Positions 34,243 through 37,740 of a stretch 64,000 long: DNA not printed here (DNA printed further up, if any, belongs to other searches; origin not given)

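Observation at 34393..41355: Second giant gene: extracytoplasmic tandem repeat domains + ~20-TM region + cytoplasmic GH94-like phosphorylase domain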

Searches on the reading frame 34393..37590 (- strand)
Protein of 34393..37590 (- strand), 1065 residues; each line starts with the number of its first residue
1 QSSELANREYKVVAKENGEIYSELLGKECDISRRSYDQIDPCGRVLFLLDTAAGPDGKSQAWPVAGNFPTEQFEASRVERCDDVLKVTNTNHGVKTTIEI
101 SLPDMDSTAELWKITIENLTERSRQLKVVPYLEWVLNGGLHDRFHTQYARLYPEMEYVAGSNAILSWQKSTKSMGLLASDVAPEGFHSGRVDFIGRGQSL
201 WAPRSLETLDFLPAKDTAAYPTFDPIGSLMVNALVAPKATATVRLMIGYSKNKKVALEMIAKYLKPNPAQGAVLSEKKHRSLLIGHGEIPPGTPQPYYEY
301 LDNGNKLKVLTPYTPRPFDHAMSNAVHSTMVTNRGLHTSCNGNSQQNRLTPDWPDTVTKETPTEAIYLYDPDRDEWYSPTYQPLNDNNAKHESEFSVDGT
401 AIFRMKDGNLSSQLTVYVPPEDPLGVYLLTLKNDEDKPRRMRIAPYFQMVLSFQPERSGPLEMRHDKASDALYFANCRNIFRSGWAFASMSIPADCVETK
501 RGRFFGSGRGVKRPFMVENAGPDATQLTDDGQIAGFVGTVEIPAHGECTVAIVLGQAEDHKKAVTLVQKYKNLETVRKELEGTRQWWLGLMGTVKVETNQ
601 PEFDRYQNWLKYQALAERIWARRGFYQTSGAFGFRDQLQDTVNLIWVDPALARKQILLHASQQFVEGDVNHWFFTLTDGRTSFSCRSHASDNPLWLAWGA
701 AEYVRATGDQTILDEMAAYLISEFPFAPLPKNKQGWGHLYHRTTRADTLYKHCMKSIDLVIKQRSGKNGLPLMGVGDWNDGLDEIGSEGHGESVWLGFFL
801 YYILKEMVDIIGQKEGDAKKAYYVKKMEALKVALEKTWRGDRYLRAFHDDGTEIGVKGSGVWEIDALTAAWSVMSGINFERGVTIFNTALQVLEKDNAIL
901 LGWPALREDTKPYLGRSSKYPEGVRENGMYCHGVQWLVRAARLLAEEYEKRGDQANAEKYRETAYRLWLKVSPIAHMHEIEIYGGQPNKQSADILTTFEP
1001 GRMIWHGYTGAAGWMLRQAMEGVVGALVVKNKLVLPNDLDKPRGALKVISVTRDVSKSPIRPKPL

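Call 44: search_solved_structures(query=window:34393-37590:-, max_evalue=1e-20, show_alignments=2)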
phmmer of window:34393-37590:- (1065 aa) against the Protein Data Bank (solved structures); distinct sequences matched with E-value up to 1e-20: 14.
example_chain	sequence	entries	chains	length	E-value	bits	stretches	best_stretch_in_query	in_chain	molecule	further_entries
8rf9_A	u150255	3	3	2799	1.1e-109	370.7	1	313-1039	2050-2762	Cyclic beta 1-2 glucan synthetase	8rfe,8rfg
8rf0_A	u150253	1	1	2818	1.1e-109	370.7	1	313-1039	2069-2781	Cyclic beta-(1,2)-glucan synthase NdvB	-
8ho9_A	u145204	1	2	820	1.7e-37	131.7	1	299-1014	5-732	Cellobiose phosphorylase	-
3qde_A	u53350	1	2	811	2.1e-37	131.4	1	299-1014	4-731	Cellobiose phosphorylase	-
8ho7_A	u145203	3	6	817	2.3e-37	131.3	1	299-1006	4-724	Cellobiose phosphorylase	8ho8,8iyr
8hob_A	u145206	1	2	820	3.7e-37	130.6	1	299-1014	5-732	Cellobiose phosphorylase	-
2cqs_A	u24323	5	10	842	1.6e-34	121.9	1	286-955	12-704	Cellobiose Phosphorylase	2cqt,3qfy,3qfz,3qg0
3afj_A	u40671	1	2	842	1e-33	119.2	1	286-955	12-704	Cellobiose Phosphorylase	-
3act_A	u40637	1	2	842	1.5e-33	118.7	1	286-955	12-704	Cellobiose Phosphorylase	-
3acs_A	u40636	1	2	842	1.7e-33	118.5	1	286-955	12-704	Cellobiose Phosphorylase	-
3s4c_A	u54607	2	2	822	8.9e-33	116.1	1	299-944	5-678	Lactose Phosphorylase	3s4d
3rrs_A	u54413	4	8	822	1e-32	115.9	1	299-951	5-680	Cellobiose phosphorylase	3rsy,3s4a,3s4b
8bou_A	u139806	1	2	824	4.2e-25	90.7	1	286-943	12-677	N,N'-diacetylchitobiose phosphorylase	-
4zle_A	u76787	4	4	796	2.7e-24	88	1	362-938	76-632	Putative b-glycan phosphorylase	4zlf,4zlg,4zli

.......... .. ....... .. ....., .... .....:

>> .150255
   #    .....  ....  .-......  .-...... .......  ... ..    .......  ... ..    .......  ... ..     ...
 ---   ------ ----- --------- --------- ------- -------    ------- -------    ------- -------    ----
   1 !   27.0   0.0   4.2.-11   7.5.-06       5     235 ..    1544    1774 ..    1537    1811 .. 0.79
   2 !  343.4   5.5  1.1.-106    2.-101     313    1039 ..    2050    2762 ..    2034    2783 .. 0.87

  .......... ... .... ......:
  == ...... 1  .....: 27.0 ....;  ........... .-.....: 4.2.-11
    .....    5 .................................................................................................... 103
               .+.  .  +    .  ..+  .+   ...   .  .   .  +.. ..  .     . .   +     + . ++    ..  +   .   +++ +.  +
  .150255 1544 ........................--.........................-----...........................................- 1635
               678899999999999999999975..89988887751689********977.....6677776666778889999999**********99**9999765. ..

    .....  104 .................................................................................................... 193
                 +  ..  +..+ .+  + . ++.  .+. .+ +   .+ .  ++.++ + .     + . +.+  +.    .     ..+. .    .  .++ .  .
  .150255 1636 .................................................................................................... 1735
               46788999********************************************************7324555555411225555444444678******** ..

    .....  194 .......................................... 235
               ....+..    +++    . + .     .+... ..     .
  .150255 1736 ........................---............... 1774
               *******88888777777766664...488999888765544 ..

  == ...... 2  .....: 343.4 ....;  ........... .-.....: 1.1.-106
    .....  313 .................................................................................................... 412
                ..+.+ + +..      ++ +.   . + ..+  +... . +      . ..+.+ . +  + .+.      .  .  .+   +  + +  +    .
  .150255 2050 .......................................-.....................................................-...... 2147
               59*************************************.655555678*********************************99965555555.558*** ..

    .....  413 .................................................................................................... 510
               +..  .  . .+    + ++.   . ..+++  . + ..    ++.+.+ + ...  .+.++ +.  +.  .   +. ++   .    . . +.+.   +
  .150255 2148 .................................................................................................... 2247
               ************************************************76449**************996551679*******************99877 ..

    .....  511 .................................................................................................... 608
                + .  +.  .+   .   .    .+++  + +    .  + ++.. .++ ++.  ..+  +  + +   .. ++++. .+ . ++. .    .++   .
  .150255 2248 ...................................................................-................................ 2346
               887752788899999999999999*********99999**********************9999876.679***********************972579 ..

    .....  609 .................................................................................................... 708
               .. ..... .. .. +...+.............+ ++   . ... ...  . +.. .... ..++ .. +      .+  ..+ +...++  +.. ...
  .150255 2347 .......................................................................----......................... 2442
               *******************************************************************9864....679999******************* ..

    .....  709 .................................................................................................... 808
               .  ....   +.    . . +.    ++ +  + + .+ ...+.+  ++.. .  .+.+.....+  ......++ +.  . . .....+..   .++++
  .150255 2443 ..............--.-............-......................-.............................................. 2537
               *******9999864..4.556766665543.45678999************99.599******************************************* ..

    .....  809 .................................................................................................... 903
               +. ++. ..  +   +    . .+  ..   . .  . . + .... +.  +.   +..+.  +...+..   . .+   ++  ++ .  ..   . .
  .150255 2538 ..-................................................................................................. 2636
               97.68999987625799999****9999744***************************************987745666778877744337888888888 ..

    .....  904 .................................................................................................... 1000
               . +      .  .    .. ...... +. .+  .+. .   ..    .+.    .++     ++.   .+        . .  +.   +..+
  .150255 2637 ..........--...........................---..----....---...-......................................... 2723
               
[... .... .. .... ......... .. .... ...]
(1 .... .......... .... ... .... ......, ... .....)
